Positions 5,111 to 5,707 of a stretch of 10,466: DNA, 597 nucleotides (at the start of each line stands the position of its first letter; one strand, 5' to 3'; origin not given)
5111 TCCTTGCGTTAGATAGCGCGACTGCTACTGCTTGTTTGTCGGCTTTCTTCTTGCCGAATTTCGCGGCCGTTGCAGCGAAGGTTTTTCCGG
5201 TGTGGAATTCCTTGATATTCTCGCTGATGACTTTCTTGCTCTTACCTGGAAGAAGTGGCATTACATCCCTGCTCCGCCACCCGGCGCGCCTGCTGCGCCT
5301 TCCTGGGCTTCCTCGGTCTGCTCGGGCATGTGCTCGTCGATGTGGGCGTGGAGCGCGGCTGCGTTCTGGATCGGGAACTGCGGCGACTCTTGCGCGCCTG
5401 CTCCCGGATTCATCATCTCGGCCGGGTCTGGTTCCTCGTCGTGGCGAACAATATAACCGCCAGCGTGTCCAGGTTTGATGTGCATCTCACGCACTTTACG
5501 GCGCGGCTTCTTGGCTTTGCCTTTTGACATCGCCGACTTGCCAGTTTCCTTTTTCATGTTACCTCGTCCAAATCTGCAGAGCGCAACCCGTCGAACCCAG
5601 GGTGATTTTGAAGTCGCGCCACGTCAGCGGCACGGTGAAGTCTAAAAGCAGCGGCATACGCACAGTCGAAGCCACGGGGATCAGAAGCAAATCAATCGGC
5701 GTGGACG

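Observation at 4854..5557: Chain of unannotated lysine-rich micro-ORFs translationally coupled into terL, where a small terminase is expected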

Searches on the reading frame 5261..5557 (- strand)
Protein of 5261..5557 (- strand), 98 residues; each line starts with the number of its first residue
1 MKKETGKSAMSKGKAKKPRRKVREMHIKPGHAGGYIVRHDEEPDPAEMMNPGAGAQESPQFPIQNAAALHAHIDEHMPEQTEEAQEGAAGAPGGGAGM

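Call 7: search_protein_families(library=pfam, proteins=[window:5261-5557:-], max_evalue=1)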
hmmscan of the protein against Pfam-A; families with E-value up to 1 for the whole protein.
window:5261-5557:- (98 aa): 0 families

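Call 8: search_protein_families(library=phrogs, proteins=[window:5261-5557:-], max_evalue=1)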
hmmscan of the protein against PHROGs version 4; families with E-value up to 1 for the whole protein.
window:5261-5557:- (98 aa): 1 family
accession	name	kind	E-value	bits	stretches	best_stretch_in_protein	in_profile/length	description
phrog_13876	-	unknown function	0.075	14.6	1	17-86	21-81/113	-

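Call 24: find_homologous_proteins(query=window:5261-5557:-, max_evalue=0.01)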
Query window:5261-5557:- (98 aa): 6 proteins with E <= 0.01 among 16 candidates.
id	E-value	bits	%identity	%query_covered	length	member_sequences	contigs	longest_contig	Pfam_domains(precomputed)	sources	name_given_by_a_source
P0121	3.1e-56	206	100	100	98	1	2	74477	-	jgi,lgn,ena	-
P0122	3.6e-32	129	70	88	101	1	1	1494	-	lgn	-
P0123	7.8e-31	125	70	88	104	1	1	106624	-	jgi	jgi:hypothetical protein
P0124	8.3e-31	125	77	79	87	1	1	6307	-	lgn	-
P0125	3.9e-28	116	64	92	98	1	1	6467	-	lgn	-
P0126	1.7e-13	69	51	82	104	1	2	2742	-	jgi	jgi:hypothetical protein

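Call 27: find_encoding_contigs(protein=P0121, flank=10000, max_places=2)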
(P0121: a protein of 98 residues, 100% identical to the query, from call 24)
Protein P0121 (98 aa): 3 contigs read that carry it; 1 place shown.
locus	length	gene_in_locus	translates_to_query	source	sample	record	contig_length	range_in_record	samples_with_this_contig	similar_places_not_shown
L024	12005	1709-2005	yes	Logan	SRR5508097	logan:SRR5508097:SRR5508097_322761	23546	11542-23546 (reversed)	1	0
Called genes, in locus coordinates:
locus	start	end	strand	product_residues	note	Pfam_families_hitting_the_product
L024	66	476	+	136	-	-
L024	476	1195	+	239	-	-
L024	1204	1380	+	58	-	-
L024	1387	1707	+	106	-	-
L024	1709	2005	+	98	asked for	-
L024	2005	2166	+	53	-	PF20106:DUF6496 (faint)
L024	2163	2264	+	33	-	-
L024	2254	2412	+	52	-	-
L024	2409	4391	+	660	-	-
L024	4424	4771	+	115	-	-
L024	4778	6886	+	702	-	PF23899:SU10_portal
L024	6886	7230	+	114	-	-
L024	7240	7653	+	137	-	-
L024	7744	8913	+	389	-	-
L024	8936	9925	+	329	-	-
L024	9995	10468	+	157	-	-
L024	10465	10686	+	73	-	-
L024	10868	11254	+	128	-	-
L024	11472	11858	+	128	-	-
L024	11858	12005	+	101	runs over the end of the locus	-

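Call 28: find_encoding_contigs(protein=P0122, flank=5000, max_places=2)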
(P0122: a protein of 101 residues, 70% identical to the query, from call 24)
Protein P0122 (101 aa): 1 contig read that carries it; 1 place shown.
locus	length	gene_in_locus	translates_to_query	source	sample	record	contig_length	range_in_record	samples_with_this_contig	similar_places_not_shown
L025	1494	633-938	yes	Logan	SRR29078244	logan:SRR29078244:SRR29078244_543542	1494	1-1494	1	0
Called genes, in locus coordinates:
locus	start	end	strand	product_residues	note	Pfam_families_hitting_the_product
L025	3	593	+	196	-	?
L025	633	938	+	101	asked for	-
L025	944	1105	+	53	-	-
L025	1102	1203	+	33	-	-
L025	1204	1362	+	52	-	-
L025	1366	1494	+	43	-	?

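Call 29: find_encoding_contigs(protein=P0125, flank=5000, max_places=2)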
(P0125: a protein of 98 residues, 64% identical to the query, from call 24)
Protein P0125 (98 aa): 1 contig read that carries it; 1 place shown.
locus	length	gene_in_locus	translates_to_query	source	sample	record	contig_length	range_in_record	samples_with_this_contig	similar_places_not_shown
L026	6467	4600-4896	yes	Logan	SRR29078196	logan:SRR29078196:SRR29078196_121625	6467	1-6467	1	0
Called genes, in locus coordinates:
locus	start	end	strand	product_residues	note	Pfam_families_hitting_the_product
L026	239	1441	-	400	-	PF12760:Zn_ribbon_IS1595, PF12762:DDE_Tnp_IS1595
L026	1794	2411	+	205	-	-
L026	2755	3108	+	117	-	-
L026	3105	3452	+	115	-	-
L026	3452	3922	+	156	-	-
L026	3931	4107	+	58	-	-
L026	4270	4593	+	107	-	-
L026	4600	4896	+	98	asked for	-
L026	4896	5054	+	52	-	PF20106:DUF6496 (weak)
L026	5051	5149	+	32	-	-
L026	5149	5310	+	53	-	-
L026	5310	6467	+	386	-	?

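Call 30: find_encoding_contigs(protein=P0123, flank=6000, max_places=2)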
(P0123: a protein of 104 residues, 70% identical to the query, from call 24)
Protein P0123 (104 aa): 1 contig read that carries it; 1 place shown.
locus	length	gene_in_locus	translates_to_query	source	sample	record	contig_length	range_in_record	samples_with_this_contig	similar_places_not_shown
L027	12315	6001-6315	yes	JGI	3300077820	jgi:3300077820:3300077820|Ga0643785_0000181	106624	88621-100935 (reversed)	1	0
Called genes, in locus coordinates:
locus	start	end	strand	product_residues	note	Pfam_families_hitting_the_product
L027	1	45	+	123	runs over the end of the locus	-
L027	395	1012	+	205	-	-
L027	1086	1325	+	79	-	-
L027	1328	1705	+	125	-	-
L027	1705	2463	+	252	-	-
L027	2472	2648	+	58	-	-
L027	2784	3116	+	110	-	-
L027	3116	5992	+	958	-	-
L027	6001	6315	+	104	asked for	-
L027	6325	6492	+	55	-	-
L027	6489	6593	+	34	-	-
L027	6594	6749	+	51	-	-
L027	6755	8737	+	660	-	-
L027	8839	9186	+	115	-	-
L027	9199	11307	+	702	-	PF23899:SU10_portal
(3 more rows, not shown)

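Call 31: find_encoding_contigs(protein=P0124, flank=5000, max_places=2)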
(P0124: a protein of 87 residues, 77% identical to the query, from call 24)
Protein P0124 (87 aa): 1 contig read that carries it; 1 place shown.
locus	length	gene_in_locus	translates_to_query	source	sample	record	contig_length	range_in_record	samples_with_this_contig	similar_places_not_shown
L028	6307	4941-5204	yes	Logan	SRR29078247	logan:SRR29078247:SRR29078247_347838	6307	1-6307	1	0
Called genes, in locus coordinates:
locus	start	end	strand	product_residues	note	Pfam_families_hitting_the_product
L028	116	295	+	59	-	-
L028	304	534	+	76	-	-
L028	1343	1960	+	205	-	-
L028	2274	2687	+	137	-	-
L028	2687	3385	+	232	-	-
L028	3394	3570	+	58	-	-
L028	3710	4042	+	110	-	-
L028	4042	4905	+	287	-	-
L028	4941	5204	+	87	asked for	-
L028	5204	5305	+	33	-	-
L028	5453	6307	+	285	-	?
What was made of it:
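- Checked: Independent gene callers predicted most of them in those contigs (calls 27-31).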

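Call 56: search_protein_families(library=phrogs, proteins=[L024:7240-7653:+, L024:7744-8913:+, L024:8936-9925:+, L024:9995-10468:+, L024:10868-11254:+, L024:11472-11858:+], max_evalue=0.01)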
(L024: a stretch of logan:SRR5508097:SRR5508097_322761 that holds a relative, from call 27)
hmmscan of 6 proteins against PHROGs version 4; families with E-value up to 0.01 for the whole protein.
L024:7240-7653:+ (137 aa): 1 family
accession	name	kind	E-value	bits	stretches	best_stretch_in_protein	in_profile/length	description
phrog_5046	-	DNA, RNA and nucleotide metabolism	5.3e-09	37.5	1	3-81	5-91/161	HNH endonuclease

L024:7744-8913:+ (389 aa): 0 families

L024:8936-9925:+ (329 aa): 1 family
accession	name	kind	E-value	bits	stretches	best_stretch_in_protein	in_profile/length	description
phrog_1357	-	head and packaging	3.9e-14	53.4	1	11-262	25-291/356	major head protein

L024:9995-10468:+ (157 aa): 5 families
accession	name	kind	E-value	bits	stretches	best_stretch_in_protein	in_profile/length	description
phrog_3322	-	DNA, RNA and nucleotide metabolism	2.4e-37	129.3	1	29-155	24-153/162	endonuclease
phrog_1035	-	DNA, RNA and nucleotide metabolism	5.5e-20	73.3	1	29-155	95-230/271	endonuclease VII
phrog_3118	-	DNA, RNA and nucleotide metabolism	9.6e-10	39.4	1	65-138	21-99/287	HNH endonuclease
phrog_1400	-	moron, auxiliary metabolic gene and host takeover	2.5e-06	28.5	1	62-150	13-101/251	Srd anti-sigma factor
phrog_4592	-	moron, auxiliary metabolic gene and host takeover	5.4e-05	24.1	1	28-137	36-136/170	decoy of host sigma70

L024:10868-11254:+ (128 aa): 0 families

L024:11472-11858:+ (128 aa): 0 families

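Call 78: search_solved_structures(query=A3, max_evalue=10)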
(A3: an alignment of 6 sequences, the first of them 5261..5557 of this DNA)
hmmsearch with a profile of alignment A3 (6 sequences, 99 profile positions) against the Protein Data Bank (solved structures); distinct sequences matched with E-value up to 10: 0.

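Call 83: predict_structure(alignment_id=A3)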
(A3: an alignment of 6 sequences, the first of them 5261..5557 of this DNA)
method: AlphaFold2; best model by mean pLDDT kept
length: 98 residues; sequences in the alignment: 6
mean_pLDDT: 56.9   pTM: 0.16
mean pLDDT of the five models: 56.9, 55.9, 55.8, 54.0, 52.2
residues with pLDDT >= 90: 0; 70-90: 1; 50-70: 81; < 50: 16
segments of 3 or more residues with pLDDT < 50: 85-92, 94-98
pLDDT, mean of each block of 10 residues (from residue 1): 56 64 60 55 57 55 63 63 50 43
secondary structure, 60 per line:
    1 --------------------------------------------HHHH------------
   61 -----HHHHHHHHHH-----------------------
elements in order: H45-48 H66-75
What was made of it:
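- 5261..5557 (-): 98-aa gene with a basic N-terminal part, a His-containing motif (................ ... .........), an acidic stretch and a Gly/Ala tail. It is the only member of the chain syntenic with terL across the whole lineage. AF2 predicts it mostly disordered, pLDDT 57 (call 83).
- On Small terminase subunit (TerS): The 98-aa model is mostly disordered (call 83).
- AF2 predicts it mostly disordered, with one 10-residue helix and no HTH or oligomerisation helix (call 83), though the alignment had only 6 sequences.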

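Call 98: search_protein_families(library=phrogs, proteins=[P0126, P0123, window:5261-5557:-], max_evalue=1)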
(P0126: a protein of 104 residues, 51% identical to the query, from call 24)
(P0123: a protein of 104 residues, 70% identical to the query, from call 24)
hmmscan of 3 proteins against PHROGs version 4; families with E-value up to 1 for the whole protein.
P0126 (104 aa): 1 family
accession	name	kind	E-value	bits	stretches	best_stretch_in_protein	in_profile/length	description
phrog_7791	-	unknown function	0.25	12.7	1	48-86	3-42/85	-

P0123 (104 aa): 1 family
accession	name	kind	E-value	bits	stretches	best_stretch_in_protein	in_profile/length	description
phrog_30921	-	unknown function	0.038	13.7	1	19-64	53-96/489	-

window:5261-5557:- (98 aa): 1 family
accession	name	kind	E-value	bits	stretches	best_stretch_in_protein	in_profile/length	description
phrog_13876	-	unknown function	0.075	14.6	1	17-86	21-81/113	-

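Call 100: search_dna_similar(query=window:5261-5557:-, collection=phages, mode=protein, max_evalue=0.1, max_rows=25)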
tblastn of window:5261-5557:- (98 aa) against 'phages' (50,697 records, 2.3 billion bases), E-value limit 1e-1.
No match.

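Call 104: search_protein_families(library=ncbifam, proteins=[window:5261-5557:-], max_evalue=1)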
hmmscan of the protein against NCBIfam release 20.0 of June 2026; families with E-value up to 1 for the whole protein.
window:5261-5557:- (98 aa): 1 family
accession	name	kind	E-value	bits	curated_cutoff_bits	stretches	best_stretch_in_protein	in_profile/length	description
NF003271.0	PRK04250.1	equivalog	0.088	11.4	405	1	36-93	237-294/407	dihydroorotase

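Call 110: search_protein_families(library=pfam, proteins=[L024:7240-7653:+], max_evalue=0.01)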
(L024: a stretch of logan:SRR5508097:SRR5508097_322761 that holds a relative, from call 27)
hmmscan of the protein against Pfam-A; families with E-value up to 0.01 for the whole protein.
L024:7240-7653:+ (137 aa): 0 families
